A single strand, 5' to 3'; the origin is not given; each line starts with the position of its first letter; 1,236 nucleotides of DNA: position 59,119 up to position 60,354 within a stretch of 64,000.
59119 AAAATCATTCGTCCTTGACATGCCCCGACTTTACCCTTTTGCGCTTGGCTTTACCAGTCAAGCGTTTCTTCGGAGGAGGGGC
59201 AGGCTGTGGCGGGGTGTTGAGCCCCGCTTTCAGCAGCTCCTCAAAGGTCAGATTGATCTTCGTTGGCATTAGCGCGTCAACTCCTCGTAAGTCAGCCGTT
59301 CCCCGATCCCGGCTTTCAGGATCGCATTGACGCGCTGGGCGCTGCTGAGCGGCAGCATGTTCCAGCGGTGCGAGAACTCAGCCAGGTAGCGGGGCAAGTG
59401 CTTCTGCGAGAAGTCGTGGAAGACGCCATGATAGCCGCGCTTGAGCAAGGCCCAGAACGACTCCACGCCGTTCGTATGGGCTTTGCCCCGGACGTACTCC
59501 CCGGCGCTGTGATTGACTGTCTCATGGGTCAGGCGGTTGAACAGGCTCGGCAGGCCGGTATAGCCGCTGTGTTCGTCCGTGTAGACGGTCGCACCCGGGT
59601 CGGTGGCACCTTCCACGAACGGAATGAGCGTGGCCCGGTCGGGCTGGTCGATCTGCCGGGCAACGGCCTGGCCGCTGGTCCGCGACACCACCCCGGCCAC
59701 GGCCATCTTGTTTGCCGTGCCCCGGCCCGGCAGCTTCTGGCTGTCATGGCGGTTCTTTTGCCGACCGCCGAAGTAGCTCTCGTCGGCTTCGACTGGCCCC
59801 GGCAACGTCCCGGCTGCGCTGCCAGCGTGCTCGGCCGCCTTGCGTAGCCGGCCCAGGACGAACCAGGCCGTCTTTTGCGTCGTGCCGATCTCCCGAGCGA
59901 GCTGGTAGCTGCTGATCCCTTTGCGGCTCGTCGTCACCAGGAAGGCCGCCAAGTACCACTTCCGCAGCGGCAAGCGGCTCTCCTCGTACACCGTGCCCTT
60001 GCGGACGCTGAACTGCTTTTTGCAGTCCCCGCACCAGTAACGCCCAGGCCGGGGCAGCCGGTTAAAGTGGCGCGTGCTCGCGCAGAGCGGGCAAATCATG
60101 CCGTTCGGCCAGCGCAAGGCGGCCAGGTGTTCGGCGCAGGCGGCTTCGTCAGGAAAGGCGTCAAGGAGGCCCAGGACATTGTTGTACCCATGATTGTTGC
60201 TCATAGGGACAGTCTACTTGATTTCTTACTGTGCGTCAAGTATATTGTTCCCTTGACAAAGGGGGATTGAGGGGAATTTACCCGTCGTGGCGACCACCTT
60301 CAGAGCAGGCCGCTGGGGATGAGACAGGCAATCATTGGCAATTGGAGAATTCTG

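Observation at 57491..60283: Matrixin-CTD gene sits between inverted repeats of an IS1595-family element: possible cargo-carrying transposon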

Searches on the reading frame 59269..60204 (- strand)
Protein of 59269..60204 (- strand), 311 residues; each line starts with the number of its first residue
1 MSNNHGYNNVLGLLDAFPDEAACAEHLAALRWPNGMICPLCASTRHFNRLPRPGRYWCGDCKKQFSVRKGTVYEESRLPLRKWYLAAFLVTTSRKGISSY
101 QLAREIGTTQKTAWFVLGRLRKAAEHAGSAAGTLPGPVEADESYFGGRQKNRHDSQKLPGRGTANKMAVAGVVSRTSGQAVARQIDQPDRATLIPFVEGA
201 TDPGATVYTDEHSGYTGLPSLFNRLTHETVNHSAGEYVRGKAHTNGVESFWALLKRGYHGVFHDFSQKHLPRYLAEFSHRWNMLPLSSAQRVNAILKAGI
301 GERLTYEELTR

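Call 6: search_protein_families(library=pfam, proteins=[window:59269-60204:-], max_evalue=0.01)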
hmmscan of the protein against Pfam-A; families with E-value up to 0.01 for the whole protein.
window:59269-60204:- (311 aa): 2 families
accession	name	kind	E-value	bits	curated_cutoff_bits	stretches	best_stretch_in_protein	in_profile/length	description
PF12762.13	DDE_Tnp_IS1595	-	3e-38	131.6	27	1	134-282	2-153/153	ISXO2-like transposase domain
PF12760.12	Zn_ribbon_IS1595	-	1e-11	45.1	25.4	1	18-64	1-46/46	Transposase zinc-ribbon domain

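Call 8: find_encoding_contigs(protein=window:59269-60204:-, flank=6000, max_places=10)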
Protein window:59269-60204:- (311 aa): no gene with exactly this product is on record in the collection.

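Call 10: find_homologous_proteins(query=window:59269-60204:-, max_evalue=1e-20)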
Query window:59269-60204:- (311 aa): 6841 proteins with E <= 1e-20 among 8000 candidates; the best 120 are listed.
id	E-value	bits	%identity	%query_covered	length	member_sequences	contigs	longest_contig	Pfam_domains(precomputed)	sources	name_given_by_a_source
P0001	1.1e-212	723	100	100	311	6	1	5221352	PF12760.13,PF12762.14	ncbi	-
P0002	9.7e-193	658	92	100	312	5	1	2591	PF12760.13,PF12762.14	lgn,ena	-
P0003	2.4e-182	623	88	100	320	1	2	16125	PF12760.13,PF12762.14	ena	-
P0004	1.3e-173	595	84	99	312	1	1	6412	PF12760.13,PF12762.14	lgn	-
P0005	2.0e-173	594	81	100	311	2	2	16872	PF12760.13,PF12762.14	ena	-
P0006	8.3e-172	589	81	100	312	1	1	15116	PF12760.13,PF12762.14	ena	-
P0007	1.9e-168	578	79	100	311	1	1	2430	PF12760.13,PF12762.14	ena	-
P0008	3.9e-161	554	77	99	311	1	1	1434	PF12760.13,PF12762.14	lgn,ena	-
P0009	4.5e-158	544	76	100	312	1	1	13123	PF12760.13,PF12762.14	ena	-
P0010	2.9e-157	541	75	100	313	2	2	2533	PF12760.13,PF12762.14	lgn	-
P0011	1.5e-156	539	75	99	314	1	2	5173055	PF12760.13,PF12762.14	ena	-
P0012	5.1e-155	534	75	99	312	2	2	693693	PF12760.13,PF12762.14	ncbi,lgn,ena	-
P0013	8.9e-155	533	73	100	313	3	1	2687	PF12760.13,PF12762.14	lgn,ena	-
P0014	2.8e-154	531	75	100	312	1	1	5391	PF12760.13,PF12762.14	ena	-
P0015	7.3e-153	527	75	100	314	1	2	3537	PF12760.13,PF12762.14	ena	-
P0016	4.8e-152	524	72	100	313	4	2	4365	PF12760.13,PF12762.14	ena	-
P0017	7.3e-152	523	73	99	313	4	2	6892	PF12760.13,PF12762.14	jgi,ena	-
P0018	5.9e-151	520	75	99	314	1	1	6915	PF12760.13,PF12762.14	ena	-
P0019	1.6e-149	516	74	100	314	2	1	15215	PF12760.13,PF12762.14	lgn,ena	-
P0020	2.3e-147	509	74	97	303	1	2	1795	PF12760.13,PF12762.14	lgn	-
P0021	3.3e-147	508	72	99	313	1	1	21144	PF12760.13,PF12762.14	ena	-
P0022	1.6e-144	499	72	99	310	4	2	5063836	PF12760.13,PF12762.14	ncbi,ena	-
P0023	2.2e-144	499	71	99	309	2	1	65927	PF12760.13,PF12762.14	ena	-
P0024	7.1e-144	497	71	99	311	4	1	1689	PF12760.13,PF12762.14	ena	-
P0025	5.1e-143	494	71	99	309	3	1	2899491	PF12760.13,PF12762.14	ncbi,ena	-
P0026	9.5e-142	490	72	95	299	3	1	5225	PF12760.13,PF12762.14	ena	-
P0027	2.9e-141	489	71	99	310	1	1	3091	PF12760.13,PF12762.14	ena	-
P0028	7.5e-141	487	67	99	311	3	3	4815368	PF12760.13,PF12762.14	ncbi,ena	-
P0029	1.3e-139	483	70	99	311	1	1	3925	PF12760.13,PF12762.14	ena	-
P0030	2.2e-139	482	70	99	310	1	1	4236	PF12760.13,PF12762.14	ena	-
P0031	1.9e-138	479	68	99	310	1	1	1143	PF12760.13,PF12762.14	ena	-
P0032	6.7e-137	474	71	96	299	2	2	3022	PF12760.13,PF12762.14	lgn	-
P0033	9.8e-134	464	75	85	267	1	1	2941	PF12760.13,PF12762.14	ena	-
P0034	9.4e-133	461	67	100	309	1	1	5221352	PF12760.13,PF12762.14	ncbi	-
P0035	2.8e-124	433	79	77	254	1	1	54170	PF12762.14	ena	-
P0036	2.0e-123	430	70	89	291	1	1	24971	PF12760.13,PF12762.14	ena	-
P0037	1.1e-121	424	81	74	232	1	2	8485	PF12760.13,PF12762.14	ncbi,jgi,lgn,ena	-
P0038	8.2e-112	392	69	83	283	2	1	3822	PF12760.13,PF12762.14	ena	-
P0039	1.0e-111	391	58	97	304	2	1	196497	PF12760.13,PF12762.14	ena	-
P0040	4.1e-109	383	57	98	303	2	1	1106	PF12760.13,PF12762.14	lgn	-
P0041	4.5e-109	383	56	97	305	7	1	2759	PF12760.13,PF12762.14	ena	-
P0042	8.4e-109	382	55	97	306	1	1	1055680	PF12760.13,PF12762.14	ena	-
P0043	1.4e-108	381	58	97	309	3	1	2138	PF12760.13,PF12762.14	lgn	-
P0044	2.0e-108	381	56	98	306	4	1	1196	PF12760.13,PF12762.14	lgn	-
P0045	2.6e-108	380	56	97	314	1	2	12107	PF12760.13,PF12762.14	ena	-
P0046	3.1e-108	380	56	98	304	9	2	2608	PF12760.13,PF12762.14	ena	-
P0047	5.8e-108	379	54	98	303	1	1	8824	PF12760.13,PF12762.14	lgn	-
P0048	1.6e-107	378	55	98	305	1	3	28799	PF12760.13,PF12762.14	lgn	-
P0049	3.1e-107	377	56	97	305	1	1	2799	PF12760.13,PF12762.14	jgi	jgi:transposase-like protein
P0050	4.5e-107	376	56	98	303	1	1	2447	PF12760.13,PF12762.14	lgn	-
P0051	5.8e-107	376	91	58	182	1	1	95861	PF12760.13,PF12762.14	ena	-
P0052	9.9e-107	375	55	98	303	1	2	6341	PF12760.13,PF12762.14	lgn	-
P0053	2.1e-106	374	58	99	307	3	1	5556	PF12760.13,PF12762.14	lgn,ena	-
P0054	2.8e-106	374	57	97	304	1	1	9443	PF12760.13,PF12762.14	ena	-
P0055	3.2e-106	373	56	97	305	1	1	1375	PF12760.13,PF12762.14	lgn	-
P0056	3.7e-106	373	56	97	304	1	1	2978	PF12760.13,PF12762.14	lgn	-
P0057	4.1e-106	373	54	100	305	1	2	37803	PF12760.13,PF12762.14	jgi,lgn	-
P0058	4.9e-106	373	55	97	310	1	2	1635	PF12760.13,PF12762.14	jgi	jgi:transposase-like protein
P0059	5.4e-106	373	57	97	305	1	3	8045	PF12760.13,PF12762.14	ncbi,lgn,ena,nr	ncbi:MAG: IS1595 family transposase [Nitrospira sp. SB0667_bin_9]|nr:IS1595 family transposase [Nitr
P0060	7.1e-106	372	55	97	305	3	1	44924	PF12760.13,PF12762.14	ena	-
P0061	8.9e-106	372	55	97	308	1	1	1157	PF12760.13,PF12762.14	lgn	-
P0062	9.5e-106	372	54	97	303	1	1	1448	PF12760.13,PF12762.14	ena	-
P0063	1.0e-105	372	55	97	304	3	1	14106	PF12760.13,PF12762.14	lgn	-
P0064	1.2e-105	371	56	97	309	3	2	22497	PF12760.13,PF12762.14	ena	-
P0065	1.4e-105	371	53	99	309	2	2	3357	PF12760.13,PF12762.14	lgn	-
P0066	1.6e-105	371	56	97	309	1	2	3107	PF12760.13,PF12762.14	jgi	-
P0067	1.8e-105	371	56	96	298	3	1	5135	PF12760.13,PF12762.14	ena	-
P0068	2.6e-105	370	51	98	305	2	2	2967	PF12760.13,PF12762.14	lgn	-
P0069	2.6e-105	370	56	97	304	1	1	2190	PF12760.13,PF12762.14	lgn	-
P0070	2.6e-105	370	55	97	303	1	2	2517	PF12760.13,PF12762.14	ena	-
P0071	3.6e-105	370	54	99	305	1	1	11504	PF12760.13,PF12762.14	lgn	-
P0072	4.2e-105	370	55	97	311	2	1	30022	PF12760.13,PF12762.14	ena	-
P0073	6.8e-105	369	57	97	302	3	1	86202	PF12760.13,PF12762.14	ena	-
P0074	8.0e-105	369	54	98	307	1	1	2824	PF12760.13,PF12762.14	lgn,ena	-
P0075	8.6e-105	369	55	97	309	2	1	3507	PF12760.13,PF12762.14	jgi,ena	jgi:transposase-like protein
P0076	1.1e-104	368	55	97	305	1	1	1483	PF12760.13,PF12762.14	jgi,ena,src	jgi:transposase-like protein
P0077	1.2e-104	368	55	98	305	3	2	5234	PF12760.13,PF12762.14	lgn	-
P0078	1.3e-104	368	56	97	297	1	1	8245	PF12760.13,PF12762.14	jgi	jgi:transposase-like protein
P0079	1.3e-104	368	55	97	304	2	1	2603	PF12760.13,PF12762.14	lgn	-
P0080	1.5e-104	368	53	97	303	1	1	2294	PF12760.13,PF12762.14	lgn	-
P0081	1.6e-104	368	55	97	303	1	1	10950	PF12760.13,PF12762.14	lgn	-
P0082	1.7e-104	368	57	98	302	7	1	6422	PF12760.13,PF12762.14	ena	-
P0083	1.7e-104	368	55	97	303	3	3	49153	PF12760.13,PF12762.14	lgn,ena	-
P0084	2.0e-104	367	54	98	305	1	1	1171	PF12760.13,PF12762.14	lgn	-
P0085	2.3e-104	367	56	97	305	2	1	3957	PF12760.13,PF12762.14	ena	-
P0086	2.7e-104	367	55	97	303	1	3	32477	PF12760.13,PF12762.14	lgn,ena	-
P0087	2.7e-104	367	54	97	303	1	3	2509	PF12760.13,PF12762.14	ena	-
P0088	3.4e-104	367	55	99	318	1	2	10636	PF12760.13,PF12762.14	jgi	jgi:transposase-like protein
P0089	3.5e-104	367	56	97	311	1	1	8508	PF12760.13,PF12762.14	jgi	jgi:transposase-like protein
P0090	3.5e-104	367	57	99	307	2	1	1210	PF12760.13,PF12762.14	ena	-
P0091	3.8e-104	367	54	98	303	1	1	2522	PF12760.13,PF12762.14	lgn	-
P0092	4.1e-104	366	54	99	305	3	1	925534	PF12760.13,PF12762.14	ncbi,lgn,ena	-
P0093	4.6e-104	366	52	98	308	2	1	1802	PF12760.13,PF12762.14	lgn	-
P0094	4.7e-104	366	55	97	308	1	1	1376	PF12760.13,PF12762.14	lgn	-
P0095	4.7e-104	366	55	99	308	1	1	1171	PF12760.13,PF12762.14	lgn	-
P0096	6.2e-104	366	57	98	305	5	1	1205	PF12760.13,PF12762.14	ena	-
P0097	9.1e-104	365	55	98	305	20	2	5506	PF12760.13,PF12762.14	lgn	-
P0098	1.5e-103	365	55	97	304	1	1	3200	PF12760.13,PF12762.14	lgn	-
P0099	1.6e-103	364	56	98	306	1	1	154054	PF12760.13,PF12762.14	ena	-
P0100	2.4e-103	364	56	97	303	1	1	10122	PF12760.13,PF12762.14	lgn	-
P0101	2.8e-103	364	52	100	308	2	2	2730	PF12760.13,PF12762.14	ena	-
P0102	2.9e-103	364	54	97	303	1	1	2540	PF12760.13,PF12762.14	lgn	-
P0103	3.2e-103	364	57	95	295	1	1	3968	PF12760.13,PF12762.14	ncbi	-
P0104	3.2e-103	363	52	99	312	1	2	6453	PF12760.13,PF12762.14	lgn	-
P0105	3.4e-103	363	56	98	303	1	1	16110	PF12760.13,PF12762.14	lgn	-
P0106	4.4e-103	363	53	97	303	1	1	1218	PF12760.13,PF12762.14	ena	-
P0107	5.0e-103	363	54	99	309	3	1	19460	PF12760.13,PF12762.14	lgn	-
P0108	6.0e-103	363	52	97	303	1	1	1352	PF12760.13,PF12762.14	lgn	-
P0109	8.6e-103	362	55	98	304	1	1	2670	PF12760.13,PF12762.14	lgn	-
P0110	8.6e-103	362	55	97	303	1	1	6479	PF12760.13,PF12762.14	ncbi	-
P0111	9.5e-103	362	52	98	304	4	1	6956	PF12760.13,PF12762.14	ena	-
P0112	1.2e-102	362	53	97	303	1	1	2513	PF12760.13,PF12762.14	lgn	-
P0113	1.2e-102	362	55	98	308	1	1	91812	PF12760.13,PF12762.14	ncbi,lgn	-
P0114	1.3e-102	362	54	97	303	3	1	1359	PF12760.13,PF12762.14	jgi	jgi:transposase-like protein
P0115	1.4e-102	361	55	97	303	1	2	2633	PF12760.13,PF12762.14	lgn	-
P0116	1.5e-102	361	54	97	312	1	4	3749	PF12760.13,PF12762.14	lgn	-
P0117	1.5e-102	361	54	97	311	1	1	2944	PF12760.13,PF12762.14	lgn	-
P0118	1.5e-102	361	55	98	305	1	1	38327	PF12760.13,PF12762.14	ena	-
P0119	1.6e-102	361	54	98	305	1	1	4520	PF12760.13,PF12762.14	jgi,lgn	jgi:transposase-like protein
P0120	1.7e-102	361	52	100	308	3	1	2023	PF12760.13,PF12762.14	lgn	-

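Call 11: find_encoding_contigs(protein=P0001, flank=6000, max_places=10)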
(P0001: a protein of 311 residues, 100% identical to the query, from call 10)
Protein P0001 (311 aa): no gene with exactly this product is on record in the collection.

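Call 12: list_cluster_members(proteins=[P0001, P0034])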
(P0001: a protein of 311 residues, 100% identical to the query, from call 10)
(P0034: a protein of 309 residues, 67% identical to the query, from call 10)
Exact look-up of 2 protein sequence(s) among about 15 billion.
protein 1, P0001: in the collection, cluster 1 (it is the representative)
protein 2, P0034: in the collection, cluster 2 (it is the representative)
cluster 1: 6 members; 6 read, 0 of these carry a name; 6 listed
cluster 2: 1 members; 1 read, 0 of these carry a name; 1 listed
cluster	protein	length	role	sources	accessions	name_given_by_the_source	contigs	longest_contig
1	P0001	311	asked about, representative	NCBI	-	-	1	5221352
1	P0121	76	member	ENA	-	-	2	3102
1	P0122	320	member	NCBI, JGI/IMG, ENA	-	-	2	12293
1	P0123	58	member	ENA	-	-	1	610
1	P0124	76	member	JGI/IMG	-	-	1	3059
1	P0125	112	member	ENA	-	-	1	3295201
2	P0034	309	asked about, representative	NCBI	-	-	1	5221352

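Call 13: find_related_loci(query=window:59269-60204:-, collection=genome_contigs, flank=5000)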
Query window:59269-60204:- (311 aa) in genome_contigs; peptide patterns used: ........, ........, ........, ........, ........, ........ (x = any residue, [..] = any of these).
146 stretches matched a pattern; 104 encode a relative of the query (tblastn E <= 1e-3); the best 80 are kept; 79 distinct loci.
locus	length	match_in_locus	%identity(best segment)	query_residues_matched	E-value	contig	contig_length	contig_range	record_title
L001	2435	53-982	93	1-309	0e+0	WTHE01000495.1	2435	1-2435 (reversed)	MAG: Candidatus Binatota bacterium isolate CO36406bin_19 NODE_15280_length_2435_cov_9.943277, whole genome shotgun seque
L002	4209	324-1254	81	1-310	2e-149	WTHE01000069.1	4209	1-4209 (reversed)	MAG: Candidatus Binatota bacterium isolate CO36406bin_19 NODE_6890_length_4209_cov_7.534425, whole genome shotgun sequen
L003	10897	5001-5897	47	9-310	1e-85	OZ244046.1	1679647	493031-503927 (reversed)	MAG: Gammaproteobacteria bacterium isolate ff55764a-aadf-4709-b722-887e21b4041b genome assembly, chromosome: 1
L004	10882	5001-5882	47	9-309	1e-82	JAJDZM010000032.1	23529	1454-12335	MAG: Candidatus Binatia bacterium isolate jk18x40bins.50 k141_1089107, whole genome shotgun sequence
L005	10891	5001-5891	45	9-310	2e-82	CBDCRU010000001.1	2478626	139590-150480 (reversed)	MAG: Alphaproteobacteria bacterium isolate 004192cc-7be1-4318-a486-98437b1b10df genome assembly, contig: contig_1, whole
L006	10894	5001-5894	46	9-310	1e-81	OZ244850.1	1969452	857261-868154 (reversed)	MAG: Gammaproteobacteria bacterium isolate ed37e13b-53fa-493c-b8f4-17445a644a29 genome assembly, chromosome: 1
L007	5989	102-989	44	9-309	8e-81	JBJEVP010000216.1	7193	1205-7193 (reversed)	MAG: Candidatus Spyradosoma sp. isolate LOHA34_bin.041 NODE_4650_length_7193_cov_12.800364, whole genome shotgun sequenc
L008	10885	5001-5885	45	9-309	8e-81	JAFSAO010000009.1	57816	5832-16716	MAG: Opitutales bacterium isolate RGIG2967 Goat_Rectum-1__c222, whole genome shotgun sequence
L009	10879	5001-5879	47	13-309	2e-80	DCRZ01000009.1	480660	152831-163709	MAG TPA_asm: Rhodospirillaceae bacterium UBA1479 UBA1479_contig_414, whole genome shotgun sequence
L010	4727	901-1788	45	9-309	2e-80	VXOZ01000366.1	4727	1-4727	MAG: Chloroflexi bacterium isolate SB0662_bin_44 NODE_10998_length_4727_cov_108.440283, whole genome shotgun sequence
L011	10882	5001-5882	46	13-310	5e-80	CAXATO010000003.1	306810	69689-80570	MAG TPA_asm: uncultured Magnetovibrio sp. isolate ERR2752158_binner12_Refined_88 genome assembly, contig: ERZ2772516.48,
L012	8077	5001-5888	42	9-309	7e-80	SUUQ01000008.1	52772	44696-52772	MAG: Alphaproteobacteria bacterium isolate SIG50 NODE_14690_length_52772_cov_6.926147, whole genome shotgun sequence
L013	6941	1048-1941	44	9-310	2e-79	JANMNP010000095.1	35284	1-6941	MAG: Novosphingobium sp. isolate OTE_58_metabat_312 OTE_58_k141_3662084, whole genome shotgun sequence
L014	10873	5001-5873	45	13-310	3e-77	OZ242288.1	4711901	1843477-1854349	MAG: uncultured Candidatus Binatia bacterium isolate 92a940bf-e797-4da1-8ec4-eab1d584ba41 genome assembly, chromosome: 1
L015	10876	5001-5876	45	13-309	4e-77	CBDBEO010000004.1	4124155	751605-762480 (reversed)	MAG: uncultured Candidatus Binatia bacterium isolate d69ef4bc-d7cd-432e-8a93-c2be756c76d7 genome assembly, contig: conti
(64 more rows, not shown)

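Call 29: find_encoding_contigs(protein=P0122, flank=8000, max_places=6)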
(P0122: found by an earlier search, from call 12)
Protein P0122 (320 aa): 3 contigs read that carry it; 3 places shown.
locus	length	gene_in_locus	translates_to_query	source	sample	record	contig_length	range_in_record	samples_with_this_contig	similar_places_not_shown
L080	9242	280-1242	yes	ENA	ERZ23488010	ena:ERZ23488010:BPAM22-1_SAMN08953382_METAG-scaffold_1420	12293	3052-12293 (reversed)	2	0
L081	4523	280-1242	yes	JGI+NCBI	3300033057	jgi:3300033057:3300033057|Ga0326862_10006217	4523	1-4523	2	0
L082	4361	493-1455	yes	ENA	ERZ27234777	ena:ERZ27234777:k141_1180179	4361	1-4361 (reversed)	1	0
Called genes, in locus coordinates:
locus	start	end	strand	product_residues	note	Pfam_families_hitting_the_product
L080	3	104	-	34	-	?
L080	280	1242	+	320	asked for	PF12760:Zn_ribbon_IS1595, PF12762:DDE_Tnp_IS1595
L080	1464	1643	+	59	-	-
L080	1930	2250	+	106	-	-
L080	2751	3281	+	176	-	-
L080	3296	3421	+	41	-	-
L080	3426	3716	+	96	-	PF10387:DUF2442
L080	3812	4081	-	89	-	PF15738:YafQ_toxin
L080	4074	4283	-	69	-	-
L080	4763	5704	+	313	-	PF08450:SGL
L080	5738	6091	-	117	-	-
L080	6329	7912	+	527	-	PF01425:Amidase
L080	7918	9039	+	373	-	PF04909:Amidohydro_2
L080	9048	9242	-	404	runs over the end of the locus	PF02515:CoA_transf_3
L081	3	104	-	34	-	?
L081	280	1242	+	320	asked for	PF12760:Zn_ribbon_IS1595, PF12762:DDE_Tnp_IS1595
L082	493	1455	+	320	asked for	PF12760:Zn_ribbon_IS1595, PF12762:DDE_Tnp_IS1595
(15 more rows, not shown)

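Call 30: find_encoding_contigs(protein=P0003, flank=8000, max_places=6)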
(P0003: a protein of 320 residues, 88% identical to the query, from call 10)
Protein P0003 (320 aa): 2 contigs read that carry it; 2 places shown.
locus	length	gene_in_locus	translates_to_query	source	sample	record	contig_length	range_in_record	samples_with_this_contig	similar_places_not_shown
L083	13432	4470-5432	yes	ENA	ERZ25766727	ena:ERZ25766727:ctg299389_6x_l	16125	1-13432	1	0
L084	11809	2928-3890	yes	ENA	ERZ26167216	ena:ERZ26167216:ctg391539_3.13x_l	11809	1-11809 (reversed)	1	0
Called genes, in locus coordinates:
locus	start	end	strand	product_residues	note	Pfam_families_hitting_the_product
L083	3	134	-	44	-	?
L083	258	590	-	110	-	-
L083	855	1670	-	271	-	-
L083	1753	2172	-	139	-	-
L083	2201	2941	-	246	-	-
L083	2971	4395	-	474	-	PF00188:CAP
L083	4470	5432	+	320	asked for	PF12760:Zn_ribbon_IS1595, PF12762:DDE_Tnp_IS1595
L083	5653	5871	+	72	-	-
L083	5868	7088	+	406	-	PF00413:Peptidase_M10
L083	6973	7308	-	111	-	-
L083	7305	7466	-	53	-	-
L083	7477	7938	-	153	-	-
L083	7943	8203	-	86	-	PF20605:Antitox_RHH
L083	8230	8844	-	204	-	PF01656:CbiA, PF07015:VirC1 (weak), PF09140:MipZ, PF10609:ParA (faint), PF13614:AAA_31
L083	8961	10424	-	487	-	-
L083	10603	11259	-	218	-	PF04471:Mrr_cat, PF22722:NA-iREase1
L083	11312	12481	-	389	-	PF03090:Replicase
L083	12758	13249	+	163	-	PF07508:Recombinase (weak)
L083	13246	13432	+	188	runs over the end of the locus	-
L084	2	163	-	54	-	?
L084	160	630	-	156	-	-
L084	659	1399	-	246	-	-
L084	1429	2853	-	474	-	PF00188:CAP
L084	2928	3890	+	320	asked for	PF12760:Zn_ribbon_IS1595, PF12762:DDE_Tnp_IS1595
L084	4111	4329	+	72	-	-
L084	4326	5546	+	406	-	PF00413:Peptidase_M10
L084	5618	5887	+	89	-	-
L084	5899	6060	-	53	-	-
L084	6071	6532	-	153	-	-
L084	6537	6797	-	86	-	PF20605:Antitox_RHH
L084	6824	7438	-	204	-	PF01656:CbiA, PF07015:VirC1 (weak), PF09140:MipZ, PF10609:ParA (faint), PF13614:AAA_31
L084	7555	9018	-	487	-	-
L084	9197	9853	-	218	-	PF04471:Mrr_cat, PF22722:NA-iREase1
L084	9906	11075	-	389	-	PF03090:Replicase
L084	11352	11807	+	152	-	?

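Call 65: search_protein_families(library=ncbifam, proteins=[window:59269-60204:-], max_evalue=0.01)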
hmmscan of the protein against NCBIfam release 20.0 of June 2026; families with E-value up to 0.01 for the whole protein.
window:59269-60204:- (311 aa): 1 family
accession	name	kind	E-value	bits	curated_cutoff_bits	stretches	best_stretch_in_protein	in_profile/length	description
NF033547.1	transpos_IS1595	equivalog_domain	4.4e-56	190.1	75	1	76-282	2-213/215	IS1595 family transposase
